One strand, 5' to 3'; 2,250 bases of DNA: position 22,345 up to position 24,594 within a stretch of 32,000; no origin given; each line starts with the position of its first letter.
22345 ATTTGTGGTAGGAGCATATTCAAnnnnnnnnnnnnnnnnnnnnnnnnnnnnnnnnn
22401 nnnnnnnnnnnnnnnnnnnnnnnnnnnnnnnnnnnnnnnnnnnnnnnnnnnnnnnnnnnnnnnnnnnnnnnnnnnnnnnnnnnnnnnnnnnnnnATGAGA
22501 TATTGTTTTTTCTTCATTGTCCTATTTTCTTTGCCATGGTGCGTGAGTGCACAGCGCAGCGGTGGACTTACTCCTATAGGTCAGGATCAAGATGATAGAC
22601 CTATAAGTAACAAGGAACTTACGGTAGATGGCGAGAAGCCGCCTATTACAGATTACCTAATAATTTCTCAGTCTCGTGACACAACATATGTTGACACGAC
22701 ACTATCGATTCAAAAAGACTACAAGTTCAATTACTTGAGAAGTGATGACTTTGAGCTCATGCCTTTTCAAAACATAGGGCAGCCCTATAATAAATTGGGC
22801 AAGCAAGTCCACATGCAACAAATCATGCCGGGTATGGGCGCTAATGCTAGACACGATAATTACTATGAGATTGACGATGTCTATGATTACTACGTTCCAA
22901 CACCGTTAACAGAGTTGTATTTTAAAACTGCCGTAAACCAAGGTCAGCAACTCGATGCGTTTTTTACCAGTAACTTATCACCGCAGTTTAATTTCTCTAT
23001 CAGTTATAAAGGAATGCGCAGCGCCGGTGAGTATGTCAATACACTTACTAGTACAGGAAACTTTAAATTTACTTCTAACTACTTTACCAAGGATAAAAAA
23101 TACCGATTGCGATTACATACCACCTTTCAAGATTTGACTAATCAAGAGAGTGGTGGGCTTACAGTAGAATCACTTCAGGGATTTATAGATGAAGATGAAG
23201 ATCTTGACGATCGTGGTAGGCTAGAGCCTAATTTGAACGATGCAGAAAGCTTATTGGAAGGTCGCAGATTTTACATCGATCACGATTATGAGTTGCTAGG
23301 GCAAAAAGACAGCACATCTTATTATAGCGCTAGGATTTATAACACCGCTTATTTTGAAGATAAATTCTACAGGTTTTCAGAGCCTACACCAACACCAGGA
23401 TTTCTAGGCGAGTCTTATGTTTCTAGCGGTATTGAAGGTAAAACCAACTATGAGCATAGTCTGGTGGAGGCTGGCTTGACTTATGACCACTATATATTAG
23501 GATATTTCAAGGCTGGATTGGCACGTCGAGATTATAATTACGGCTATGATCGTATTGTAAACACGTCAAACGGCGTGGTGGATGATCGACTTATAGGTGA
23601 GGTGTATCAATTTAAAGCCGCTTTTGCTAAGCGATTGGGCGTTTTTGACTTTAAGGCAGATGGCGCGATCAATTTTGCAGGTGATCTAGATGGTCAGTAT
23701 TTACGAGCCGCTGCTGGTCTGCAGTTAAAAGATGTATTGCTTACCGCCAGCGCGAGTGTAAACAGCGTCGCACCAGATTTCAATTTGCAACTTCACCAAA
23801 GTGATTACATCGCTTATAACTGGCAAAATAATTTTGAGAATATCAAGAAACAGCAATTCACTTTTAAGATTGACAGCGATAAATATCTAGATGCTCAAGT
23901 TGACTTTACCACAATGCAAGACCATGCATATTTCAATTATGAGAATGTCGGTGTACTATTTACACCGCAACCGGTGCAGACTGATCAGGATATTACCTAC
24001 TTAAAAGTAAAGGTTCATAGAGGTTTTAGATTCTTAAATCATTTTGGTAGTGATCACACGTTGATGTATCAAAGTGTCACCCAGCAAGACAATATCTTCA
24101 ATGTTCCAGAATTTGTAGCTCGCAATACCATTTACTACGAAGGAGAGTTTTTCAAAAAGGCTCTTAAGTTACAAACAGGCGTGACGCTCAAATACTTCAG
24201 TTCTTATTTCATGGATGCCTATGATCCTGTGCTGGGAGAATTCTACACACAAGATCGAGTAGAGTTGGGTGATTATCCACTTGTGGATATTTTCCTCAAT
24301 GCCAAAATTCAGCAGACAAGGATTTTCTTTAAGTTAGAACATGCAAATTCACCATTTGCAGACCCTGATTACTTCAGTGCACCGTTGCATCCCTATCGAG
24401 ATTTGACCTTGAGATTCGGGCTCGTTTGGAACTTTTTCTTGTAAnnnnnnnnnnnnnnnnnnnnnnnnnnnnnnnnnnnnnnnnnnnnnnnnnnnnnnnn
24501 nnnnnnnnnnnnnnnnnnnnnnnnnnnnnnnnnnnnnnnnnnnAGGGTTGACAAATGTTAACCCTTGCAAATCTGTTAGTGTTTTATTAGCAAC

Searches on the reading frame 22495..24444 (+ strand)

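Call 67: search_protein_families(library=pfam, proteins=[window:22495-24444:+], max_evalue=0.00001)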
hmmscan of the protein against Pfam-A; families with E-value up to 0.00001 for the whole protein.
window:22495-24444:+ (649 aa): 1 family
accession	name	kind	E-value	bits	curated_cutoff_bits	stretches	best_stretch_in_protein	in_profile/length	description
PF14121.12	Porin_10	-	4.2e-141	472.1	27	1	51-648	2-596/597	Putative porin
